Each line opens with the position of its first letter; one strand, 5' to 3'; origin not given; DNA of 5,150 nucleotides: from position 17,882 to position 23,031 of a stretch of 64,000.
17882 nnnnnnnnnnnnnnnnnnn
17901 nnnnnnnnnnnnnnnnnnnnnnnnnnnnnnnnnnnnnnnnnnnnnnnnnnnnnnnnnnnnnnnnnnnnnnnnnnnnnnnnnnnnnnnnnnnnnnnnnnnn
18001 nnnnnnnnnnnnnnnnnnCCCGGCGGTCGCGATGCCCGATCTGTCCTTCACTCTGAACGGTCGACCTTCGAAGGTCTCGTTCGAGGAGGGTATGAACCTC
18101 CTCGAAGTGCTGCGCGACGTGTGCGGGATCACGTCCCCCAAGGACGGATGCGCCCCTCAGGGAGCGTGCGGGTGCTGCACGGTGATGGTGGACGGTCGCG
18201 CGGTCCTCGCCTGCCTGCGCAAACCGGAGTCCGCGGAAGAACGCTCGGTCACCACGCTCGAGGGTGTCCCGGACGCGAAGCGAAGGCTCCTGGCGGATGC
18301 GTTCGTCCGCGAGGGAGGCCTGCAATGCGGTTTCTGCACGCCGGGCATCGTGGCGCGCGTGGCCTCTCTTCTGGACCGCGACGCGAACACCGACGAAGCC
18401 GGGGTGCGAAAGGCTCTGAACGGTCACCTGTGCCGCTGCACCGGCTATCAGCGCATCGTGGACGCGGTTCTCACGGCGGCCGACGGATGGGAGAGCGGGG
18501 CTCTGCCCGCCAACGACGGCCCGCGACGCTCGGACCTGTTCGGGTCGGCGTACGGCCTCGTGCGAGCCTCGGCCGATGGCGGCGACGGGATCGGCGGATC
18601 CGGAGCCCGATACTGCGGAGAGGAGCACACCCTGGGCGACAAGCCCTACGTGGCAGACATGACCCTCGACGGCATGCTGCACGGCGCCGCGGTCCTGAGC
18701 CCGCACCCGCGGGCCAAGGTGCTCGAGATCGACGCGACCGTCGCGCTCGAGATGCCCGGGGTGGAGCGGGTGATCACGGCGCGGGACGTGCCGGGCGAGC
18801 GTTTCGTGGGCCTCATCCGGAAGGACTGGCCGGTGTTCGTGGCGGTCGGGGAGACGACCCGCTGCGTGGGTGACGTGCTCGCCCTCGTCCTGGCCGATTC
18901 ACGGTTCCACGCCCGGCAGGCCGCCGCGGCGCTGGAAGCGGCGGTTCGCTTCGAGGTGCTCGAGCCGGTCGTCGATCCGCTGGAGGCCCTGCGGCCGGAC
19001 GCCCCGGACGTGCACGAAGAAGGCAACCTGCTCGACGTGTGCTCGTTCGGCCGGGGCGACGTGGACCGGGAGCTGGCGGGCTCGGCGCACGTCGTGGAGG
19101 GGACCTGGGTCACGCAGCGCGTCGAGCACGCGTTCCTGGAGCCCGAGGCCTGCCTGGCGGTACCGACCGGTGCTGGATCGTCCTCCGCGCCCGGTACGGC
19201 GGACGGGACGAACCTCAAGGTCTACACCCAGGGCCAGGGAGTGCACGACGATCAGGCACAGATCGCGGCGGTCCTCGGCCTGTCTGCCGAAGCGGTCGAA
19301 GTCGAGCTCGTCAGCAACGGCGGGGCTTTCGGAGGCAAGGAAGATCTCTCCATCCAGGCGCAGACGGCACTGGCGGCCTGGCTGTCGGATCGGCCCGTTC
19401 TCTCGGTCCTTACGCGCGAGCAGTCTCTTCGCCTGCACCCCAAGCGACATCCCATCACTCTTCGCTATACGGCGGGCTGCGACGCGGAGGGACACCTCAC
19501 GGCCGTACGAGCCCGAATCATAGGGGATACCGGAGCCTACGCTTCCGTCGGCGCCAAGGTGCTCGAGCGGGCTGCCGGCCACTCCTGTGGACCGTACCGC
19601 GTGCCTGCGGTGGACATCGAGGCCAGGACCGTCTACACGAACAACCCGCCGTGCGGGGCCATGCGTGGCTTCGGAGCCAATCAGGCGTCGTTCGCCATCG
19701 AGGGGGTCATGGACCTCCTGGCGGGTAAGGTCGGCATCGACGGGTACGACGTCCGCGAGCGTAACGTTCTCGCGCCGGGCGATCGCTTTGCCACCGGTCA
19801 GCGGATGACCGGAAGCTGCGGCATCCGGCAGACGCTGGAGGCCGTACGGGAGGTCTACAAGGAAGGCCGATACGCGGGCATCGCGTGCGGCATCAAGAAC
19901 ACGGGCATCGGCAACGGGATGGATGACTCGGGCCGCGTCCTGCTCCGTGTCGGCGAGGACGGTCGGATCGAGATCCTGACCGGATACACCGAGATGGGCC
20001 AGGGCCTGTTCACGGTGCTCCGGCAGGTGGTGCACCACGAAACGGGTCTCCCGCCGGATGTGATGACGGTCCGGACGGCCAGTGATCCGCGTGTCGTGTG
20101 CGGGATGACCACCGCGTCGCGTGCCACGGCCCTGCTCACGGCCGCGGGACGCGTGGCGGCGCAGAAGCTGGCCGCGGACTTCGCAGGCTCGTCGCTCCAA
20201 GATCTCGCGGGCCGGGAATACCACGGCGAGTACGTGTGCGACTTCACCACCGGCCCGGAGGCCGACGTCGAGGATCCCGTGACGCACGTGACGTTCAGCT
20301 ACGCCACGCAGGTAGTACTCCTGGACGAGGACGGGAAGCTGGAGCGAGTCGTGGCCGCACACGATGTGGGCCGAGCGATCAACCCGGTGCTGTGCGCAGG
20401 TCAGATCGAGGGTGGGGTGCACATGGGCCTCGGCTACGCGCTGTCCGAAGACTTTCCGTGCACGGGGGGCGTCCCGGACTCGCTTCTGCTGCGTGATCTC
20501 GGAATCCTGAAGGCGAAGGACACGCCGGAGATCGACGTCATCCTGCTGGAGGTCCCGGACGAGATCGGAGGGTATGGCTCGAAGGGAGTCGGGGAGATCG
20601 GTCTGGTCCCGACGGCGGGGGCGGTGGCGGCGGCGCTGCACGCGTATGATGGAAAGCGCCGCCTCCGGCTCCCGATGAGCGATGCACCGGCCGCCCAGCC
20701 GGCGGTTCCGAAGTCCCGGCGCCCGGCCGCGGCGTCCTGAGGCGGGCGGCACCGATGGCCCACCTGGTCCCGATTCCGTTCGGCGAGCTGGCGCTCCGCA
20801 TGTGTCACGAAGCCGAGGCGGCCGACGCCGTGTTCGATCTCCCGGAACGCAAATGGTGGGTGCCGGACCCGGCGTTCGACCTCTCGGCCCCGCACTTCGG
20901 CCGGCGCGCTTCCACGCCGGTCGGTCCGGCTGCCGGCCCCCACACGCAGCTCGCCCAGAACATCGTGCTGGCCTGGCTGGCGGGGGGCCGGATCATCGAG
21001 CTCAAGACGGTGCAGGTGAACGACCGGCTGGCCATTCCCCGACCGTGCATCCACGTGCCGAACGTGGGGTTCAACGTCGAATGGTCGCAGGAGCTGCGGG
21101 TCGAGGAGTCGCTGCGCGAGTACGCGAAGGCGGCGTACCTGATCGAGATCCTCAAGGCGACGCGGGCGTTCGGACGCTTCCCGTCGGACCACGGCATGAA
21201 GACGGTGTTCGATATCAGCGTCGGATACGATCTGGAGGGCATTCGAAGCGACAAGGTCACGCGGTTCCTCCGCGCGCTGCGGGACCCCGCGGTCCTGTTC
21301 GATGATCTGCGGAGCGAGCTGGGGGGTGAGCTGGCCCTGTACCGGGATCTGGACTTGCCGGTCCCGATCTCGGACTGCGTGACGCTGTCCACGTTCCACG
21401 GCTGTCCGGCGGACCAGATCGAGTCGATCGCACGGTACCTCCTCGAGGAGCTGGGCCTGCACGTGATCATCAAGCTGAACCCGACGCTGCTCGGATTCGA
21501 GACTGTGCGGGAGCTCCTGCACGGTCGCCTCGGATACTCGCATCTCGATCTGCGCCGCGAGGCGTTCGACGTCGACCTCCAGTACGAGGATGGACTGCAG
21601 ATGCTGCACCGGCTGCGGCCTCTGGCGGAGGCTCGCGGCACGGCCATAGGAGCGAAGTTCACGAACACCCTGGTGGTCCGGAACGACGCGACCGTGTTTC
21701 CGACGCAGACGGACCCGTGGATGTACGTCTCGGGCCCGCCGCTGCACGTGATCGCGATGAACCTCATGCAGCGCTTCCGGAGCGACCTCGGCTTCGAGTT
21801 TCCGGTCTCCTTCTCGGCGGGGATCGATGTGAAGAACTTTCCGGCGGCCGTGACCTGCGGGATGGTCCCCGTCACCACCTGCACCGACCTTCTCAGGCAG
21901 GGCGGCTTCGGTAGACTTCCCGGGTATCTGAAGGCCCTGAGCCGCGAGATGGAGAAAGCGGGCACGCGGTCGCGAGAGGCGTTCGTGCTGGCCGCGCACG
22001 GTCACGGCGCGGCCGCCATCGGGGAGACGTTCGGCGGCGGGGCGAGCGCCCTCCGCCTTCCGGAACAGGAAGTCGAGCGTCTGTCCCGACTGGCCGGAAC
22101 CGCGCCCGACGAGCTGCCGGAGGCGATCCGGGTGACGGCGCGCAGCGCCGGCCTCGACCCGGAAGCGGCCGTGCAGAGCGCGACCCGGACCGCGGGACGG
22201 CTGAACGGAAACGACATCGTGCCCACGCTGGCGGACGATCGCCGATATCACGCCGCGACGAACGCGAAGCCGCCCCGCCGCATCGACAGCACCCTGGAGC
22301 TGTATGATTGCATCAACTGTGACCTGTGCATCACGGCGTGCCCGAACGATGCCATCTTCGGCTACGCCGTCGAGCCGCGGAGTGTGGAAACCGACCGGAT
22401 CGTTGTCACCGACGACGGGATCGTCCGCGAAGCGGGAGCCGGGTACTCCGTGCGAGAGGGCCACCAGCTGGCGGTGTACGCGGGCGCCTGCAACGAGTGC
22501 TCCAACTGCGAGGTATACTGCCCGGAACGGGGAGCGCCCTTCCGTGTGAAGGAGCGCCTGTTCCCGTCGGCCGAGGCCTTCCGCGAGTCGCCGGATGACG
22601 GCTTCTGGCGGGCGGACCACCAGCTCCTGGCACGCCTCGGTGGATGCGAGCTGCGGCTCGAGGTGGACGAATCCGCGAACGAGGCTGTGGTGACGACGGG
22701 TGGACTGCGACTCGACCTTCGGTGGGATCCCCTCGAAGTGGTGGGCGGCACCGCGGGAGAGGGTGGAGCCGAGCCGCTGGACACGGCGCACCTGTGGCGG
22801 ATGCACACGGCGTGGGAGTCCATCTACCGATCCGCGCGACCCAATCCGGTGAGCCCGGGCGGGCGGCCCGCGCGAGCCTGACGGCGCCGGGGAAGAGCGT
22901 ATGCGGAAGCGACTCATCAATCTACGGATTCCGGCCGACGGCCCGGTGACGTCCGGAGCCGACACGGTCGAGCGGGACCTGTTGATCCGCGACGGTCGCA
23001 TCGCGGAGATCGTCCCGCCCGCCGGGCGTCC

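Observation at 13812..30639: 16-kb translationally coupled operon resembling the E. coli ygeW-xdhD anaerobic purine/urate catabolism cluster, with its own variations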

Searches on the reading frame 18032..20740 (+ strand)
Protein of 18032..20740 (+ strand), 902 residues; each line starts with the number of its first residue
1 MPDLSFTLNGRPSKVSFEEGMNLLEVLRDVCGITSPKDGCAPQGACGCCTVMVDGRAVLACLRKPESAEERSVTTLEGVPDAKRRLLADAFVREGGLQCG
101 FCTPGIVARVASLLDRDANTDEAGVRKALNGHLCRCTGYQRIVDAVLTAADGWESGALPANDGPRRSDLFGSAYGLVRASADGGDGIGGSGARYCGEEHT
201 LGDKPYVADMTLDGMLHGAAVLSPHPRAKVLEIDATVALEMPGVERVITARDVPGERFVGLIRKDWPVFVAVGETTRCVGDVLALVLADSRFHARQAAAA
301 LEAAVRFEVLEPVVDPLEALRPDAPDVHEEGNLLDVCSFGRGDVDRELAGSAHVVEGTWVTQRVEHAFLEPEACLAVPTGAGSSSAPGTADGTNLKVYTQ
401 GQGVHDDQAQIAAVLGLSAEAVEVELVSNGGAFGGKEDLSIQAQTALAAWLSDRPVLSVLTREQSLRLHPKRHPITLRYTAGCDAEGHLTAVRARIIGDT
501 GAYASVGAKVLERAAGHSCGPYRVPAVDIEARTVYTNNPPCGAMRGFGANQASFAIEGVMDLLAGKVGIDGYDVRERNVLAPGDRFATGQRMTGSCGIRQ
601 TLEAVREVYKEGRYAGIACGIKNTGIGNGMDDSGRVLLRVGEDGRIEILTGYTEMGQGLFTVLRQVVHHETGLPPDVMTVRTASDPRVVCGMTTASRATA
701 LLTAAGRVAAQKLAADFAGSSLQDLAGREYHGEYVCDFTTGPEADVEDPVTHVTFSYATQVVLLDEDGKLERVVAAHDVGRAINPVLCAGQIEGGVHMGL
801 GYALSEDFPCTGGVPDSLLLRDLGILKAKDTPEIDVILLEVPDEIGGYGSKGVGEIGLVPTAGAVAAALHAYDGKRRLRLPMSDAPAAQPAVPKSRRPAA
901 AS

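Call 6: search_protein_families(library=ncbifam, proteins=[window:18032-20740:+], max_evalue=0.00001)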
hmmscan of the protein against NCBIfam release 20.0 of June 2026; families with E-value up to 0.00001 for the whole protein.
window:18032-20740:+ (902 aa): 20 families
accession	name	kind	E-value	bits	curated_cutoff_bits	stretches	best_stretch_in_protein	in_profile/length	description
TIGR03311.1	Se_dep_XDH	equivalog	1.7e-267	889.9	830.45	1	5-886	2-845/848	selenium-dependent xanthine dehydrogenase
TIGR03196.1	pucD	equivalog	4.9e-132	441.8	783.65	2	193-715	9-540/763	xanthine dehydrogenase subunit D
NF045668.1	pterin_aldehy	equivalog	1.1e-112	377.8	1100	1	6-882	5-895/905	molybdopterin-dependent aldehyde oxidoreductase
NF043082.1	XdhA_XDHase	equivalog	1.6e-85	287.8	780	2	187-713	1-541/758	xanthine dehydrogenase subunit XdhA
TIGR03194.1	4hydrxCoA_A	equivalog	4.6e-85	286.5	994.55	2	196-715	6-527/746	4-hydroxybenzoyl-CoA reductase subunit alpha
NF007426.0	PRK09970.1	equivalog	8e-85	285.4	916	2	187-713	6-544/761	xanthine dehydrogenase molybdenum-binding subunit XdhA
TIGR02965.1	xanthine_xdhB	equivalog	1.5e-72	245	849.5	1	197-714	11-529/758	xanthine dehydrogenase molybdopterin binding subunit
NF041018.1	glyceraldDH_alpha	equivalog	2.2e-68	231.4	790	2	193-717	9-543/741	glyceraldehyde dehydrogenase subunit alpha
NF040766.1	CODH_aero_grp5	exception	3.9e-59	200.6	950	3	200-584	18-400/785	aerobic carbon-monoxide dehydrogenase large subunit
TIGR03313.1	Se_sel_red_Mo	hypoth_equivalog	3.1e-56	190.6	1101.9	3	342-713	362-741/951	molybdopterin-dependent oxidoreductase Mo/Fe-S-binding subunit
TIGR02969.1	mam_aldehyde_ox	subfamily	5.3e-56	189.8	1912.3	2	184-689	573-1073/1330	aldehyde oxidase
TIGR02416.1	CO_dehy_Mo_lg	equivalog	1.1e-39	136.2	991.15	2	202-582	8-397/770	aerobic carbon-monoxide dehydrogenase large subunit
NF043084.2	XdhC_XDHase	equivalog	5.3e-39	133.1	217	1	4-148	3-148/151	xanthine dehydrogenase subunit XdhC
NF041671.1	peri_hyde_PaoC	equivalog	1e-36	126.6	1180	1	187-880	18-720/735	aldehyde oxidoreductase molybdenum-binding subunit PaoC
TIGR03193.1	4hydroxCoAred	equivalog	6.3e-35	120.3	257.8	1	4-150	2-148/148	4-hydroxybenzoyl-CoA reductase subunit gamma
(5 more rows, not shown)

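Call 7: search_protein_families(library=pfam, proteins=[window:18032-20740:+], max_evalue=0.001)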
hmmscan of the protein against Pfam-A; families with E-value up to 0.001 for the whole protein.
window:18032-20740:+ (902 aa): 6 families
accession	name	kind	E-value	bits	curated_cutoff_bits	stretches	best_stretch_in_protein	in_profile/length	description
PF02738.23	MoCoBD_1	-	7.4e-69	232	27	1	329-579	3-244/244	Molybdopterin cofactor-binding domain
PF20256.3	MoCoBD_2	-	9.7e-35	120.9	27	1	611-832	24-283/283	Molybdopterin cofactor-binding domain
PF01799.25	Fer2_2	-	4.3e-24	84.9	30.3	1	75-146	1-74/75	[2Fe-2S] binding domain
PF01315.27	Ald_Xan_dh_C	-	1.3e-20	74.2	31.3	1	202-302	2-103/110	Aldehyde oxidase and xanthine dehydrogenase, a/b hammerhead domain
PF00111.32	Fer2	-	9.6e-05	22.7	21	1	6-61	1-55/77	2Fe-2S iron-sulfur cluster binding domain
PF13085.11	Fer2_3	-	0.00018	21.9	27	1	16-77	24-87/107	2Fe-2S iron-sulfur cluster binding domain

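Call 42: search_solved_structures(query=window:18032-20740:+, max_evalue=1e-30)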
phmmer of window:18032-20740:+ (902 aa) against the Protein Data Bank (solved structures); distinct sequences matched with E-value up to 1e-30: 36.
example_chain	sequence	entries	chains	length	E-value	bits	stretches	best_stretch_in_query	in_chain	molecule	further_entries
1sij_A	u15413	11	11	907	1.9e-74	254.6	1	7-882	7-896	Aldehyde oxidoreductase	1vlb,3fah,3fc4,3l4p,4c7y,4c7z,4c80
3hrd_A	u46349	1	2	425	8.8e-73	249.1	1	196-608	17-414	Nicotinate dehydrogenase large molybdopterin subunit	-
1dgj_A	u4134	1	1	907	2.6e-70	240.9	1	7-883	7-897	ALDEHYDE OXIDOREDUCTASE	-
1wyg_A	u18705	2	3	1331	7e-64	219.7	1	214-707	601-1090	Xanthine dehydrogenase/oxidase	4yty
4yrw_A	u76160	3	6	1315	1.9e-63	218.2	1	214-707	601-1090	Xanthine dehydrogenase/oxidase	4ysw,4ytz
6abu_A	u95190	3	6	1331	2.1e-63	218.1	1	214-707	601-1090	Xanthine dehydrogenase/oxidase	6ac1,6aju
2e3t_A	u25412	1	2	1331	2.6e-63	217.8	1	214-707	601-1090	Xanthine dehydrogenase/oxidase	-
6adj_A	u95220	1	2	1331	1.4e-62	215.3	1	214-707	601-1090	Xanthine dehydrogenase/oxidase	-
6ac4_A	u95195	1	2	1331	1.5e-62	215.3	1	214-707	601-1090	Xanthine dehydrogenase/oxidase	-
3an1_A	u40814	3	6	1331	1.6e-62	215.2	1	214-707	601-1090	Xanthine dehydrogenase/oxidase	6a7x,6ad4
2ckj_A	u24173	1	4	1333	1.3e-61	212.1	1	213-863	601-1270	XANTHINE OXIDOREDUCTASE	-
2e1q_A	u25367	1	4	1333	1.1e-60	209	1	213-863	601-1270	Xanthine dehydrogenase/oxidase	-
1fo4_A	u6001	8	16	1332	7.5e-59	203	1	215-862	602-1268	XANTHINE DEHYDROGENASE | Xanthine dehydrogenase/oxidase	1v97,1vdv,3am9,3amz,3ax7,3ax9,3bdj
3una_A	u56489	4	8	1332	7.5e-59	203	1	215-862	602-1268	Xanthine dehydrogenase/oxidase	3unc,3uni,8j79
1n5x_A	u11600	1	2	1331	7.5e-59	203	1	215-862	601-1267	Xanthine Dehydrogenase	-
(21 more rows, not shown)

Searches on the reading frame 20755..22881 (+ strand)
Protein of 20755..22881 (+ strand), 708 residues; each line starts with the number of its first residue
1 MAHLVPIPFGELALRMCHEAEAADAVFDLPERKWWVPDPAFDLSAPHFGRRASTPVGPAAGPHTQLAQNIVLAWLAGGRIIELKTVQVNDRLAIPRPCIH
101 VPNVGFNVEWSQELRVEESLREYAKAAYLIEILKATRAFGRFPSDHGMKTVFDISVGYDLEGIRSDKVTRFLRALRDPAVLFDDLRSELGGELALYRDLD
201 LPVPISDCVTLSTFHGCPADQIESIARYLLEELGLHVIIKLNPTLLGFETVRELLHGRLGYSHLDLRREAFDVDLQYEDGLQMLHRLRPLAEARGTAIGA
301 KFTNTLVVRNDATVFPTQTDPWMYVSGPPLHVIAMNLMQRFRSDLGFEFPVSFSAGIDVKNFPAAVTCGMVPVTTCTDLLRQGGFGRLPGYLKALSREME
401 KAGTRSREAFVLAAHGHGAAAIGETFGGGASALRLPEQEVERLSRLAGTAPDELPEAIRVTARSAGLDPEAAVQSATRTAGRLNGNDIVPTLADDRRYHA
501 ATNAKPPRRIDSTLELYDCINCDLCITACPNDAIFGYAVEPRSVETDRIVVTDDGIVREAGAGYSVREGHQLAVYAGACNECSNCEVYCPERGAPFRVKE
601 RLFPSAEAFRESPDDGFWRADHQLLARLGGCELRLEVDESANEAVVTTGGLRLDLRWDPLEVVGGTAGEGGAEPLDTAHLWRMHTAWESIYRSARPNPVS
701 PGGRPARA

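Call 6: search_protein_families(library=ncbifam, proteins=[window:20755-22881:+], max_evalue=0.00001)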
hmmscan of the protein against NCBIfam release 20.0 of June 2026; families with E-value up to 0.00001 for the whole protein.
window:20755-22881:+ (708 aa): 1 family
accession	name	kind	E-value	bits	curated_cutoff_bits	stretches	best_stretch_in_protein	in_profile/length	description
TIGR03315.1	Se_ygfK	equivalog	4e-118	395.3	835.3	2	4-401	4-398/1012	putative selenate reductase subunit YgfK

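Call 7: search_protein_families(library=pfam, proteins=[window:20755-22881:+], max_evalue=0.001)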
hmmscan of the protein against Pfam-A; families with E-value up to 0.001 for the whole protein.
window:20755-22881:+ (708 aa): 6 families
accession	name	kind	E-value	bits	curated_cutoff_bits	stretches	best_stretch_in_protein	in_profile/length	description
PF13534.11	Fer4_17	-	2.1e-07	31.8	22.2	0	500-532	27-59/61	4Fe-4S dicluster domain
PF00037.32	Fer4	-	6.5e-06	26.2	21.1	1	518-534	7-23/24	4Fe-4S binding domain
PF13183.11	Fer4_8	-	7.8e-06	26.8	27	1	515-591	1-66/68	4Fe-4S dicluster domain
PF12838.12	Fer4_7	-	4.9e-05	24.1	27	1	519-591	2-50/52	4Fe-4S dicluster domain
PF13237.11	Fer4_10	-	7.5e-05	23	25.5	1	518-590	8-53/53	4Fe-4S dicluster domain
PF13187.11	Fer4_9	-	0.00014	22.2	27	0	518-591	1-49/52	4Fe-4S dicluster domain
